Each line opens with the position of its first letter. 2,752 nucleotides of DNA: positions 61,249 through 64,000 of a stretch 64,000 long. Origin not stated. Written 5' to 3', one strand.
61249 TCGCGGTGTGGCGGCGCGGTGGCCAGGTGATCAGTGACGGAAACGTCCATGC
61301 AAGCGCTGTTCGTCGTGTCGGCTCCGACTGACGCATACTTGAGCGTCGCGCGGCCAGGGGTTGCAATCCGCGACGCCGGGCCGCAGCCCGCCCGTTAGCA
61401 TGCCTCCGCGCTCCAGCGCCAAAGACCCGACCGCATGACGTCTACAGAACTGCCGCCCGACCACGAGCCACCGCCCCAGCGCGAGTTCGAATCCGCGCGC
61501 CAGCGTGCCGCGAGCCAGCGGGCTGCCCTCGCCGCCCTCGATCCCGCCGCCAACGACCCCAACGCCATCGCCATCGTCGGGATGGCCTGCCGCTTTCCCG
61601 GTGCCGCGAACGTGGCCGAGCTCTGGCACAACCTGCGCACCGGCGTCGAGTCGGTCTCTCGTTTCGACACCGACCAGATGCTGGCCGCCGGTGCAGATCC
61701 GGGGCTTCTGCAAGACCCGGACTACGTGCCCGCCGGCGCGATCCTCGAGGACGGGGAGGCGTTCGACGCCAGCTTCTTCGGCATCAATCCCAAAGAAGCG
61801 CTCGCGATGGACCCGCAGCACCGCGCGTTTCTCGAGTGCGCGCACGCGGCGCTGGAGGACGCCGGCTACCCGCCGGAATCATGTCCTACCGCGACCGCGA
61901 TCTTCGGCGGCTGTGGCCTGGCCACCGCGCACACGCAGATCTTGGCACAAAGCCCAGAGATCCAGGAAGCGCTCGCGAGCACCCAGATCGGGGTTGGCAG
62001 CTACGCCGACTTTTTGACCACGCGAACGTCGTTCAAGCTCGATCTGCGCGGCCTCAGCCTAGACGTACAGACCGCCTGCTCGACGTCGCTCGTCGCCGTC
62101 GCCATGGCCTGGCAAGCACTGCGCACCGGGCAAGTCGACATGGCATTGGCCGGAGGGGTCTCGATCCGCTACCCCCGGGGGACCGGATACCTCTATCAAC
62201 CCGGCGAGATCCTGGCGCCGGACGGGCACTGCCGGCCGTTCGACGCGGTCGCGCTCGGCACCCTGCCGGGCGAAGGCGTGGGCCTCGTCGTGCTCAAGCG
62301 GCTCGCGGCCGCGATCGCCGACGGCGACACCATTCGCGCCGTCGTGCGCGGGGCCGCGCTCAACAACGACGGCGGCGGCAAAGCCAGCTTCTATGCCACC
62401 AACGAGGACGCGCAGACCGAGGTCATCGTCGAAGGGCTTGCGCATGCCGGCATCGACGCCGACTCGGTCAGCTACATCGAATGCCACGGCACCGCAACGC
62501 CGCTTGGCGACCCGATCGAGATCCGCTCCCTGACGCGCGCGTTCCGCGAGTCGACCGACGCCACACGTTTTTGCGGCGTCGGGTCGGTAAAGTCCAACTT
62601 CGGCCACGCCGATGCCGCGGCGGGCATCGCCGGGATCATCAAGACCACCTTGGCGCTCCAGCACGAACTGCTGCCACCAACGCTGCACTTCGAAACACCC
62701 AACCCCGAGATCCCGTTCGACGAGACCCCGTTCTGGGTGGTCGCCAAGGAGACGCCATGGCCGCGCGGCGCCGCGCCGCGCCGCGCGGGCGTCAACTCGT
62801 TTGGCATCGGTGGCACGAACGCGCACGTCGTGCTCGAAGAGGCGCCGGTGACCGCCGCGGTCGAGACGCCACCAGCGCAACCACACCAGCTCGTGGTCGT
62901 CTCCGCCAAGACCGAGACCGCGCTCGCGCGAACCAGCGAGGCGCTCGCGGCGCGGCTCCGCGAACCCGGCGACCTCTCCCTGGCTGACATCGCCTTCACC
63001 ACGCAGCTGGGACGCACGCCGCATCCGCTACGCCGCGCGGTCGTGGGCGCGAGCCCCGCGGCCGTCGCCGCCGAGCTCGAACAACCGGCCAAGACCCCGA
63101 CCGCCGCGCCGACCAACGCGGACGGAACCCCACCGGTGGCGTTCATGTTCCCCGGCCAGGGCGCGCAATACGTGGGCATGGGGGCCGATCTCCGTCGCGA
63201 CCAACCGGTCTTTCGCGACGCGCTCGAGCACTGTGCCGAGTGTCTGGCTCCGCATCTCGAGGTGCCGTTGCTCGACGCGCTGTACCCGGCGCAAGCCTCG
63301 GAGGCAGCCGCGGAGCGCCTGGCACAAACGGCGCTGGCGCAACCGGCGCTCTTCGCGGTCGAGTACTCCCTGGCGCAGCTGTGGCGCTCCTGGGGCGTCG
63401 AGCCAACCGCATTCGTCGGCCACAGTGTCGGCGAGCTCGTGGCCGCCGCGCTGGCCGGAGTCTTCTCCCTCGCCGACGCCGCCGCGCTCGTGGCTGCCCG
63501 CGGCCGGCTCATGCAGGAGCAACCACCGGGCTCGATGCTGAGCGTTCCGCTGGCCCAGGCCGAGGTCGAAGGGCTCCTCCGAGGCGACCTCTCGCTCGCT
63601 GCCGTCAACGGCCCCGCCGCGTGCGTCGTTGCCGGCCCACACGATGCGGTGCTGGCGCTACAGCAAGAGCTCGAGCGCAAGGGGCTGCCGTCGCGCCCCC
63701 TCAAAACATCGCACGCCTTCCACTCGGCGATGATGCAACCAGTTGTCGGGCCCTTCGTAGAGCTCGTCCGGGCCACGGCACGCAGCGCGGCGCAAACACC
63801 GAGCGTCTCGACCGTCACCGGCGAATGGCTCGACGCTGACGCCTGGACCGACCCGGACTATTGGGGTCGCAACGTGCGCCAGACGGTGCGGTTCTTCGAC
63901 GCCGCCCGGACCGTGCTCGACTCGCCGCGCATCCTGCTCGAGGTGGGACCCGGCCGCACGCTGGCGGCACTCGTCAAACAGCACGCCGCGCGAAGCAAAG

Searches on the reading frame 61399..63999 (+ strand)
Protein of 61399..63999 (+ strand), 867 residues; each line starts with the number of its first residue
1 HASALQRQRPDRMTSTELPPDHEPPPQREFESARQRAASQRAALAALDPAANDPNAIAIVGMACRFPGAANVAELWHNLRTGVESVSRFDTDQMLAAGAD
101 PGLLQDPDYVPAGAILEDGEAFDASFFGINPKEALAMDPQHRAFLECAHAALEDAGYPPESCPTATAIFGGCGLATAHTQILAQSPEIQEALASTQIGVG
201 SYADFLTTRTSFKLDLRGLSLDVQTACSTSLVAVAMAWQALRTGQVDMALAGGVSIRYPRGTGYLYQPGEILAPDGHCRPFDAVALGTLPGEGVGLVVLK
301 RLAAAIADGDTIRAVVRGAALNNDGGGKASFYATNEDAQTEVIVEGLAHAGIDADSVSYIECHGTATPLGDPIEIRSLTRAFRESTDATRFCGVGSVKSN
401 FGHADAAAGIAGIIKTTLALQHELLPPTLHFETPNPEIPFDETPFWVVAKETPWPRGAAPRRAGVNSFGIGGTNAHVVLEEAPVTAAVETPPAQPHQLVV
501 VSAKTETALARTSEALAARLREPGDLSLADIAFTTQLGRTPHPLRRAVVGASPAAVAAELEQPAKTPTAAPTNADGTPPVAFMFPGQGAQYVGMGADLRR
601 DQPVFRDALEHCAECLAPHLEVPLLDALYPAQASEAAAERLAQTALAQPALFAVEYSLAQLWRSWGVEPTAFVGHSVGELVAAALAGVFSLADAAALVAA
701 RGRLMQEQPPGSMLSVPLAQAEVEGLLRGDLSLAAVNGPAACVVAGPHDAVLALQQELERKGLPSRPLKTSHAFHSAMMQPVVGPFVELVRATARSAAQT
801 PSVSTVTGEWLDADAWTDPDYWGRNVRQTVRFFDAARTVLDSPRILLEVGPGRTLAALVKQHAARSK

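Call 39: search_protein_families(library=pfam, proteins=[window:61399-63999:+], max_evalue=0.001)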
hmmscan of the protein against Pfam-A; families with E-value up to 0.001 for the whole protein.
window:61399-63999:+ (867 aa): 7 families
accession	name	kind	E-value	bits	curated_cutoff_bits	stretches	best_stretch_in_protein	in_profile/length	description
PF00109.32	ketoacyl-synt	-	5.8e-67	226.4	20.8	1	56-304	3-251/252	Beta-ketoacyl synthase, N-terminal domain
PF00698.26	Acyl_transf_1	-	2.5e-52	178.8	32.7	1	582-861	2-277/319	Acyl transferase domain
PF02801.28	Ketoacyl-synt_C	-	4e-40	137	20.8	1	314-432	2-119/119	Beta-ketoacyl synthase, C-terminal domain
PF16197.11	KAsynt_C_assoc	-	3.2e-24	85.9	33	1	434-547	1-109/111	Ketoacyl-synthetase C-terminal extension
PF22621.2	CurL-like_PKS_C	-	7.3e-15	55.1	27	1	497-559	1-63/64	CurL-like, PKS C-terminal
PF22336.2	RhiE-like_linker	-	2.1e-09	37.7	27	1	500-562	1-62/67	RhiE-like, KS-MAT linker domain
PF00108.29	Thiolase_N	-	6.7e-05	22.8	26.4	1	221-254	79-112/260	Thiolase, N-terminal domain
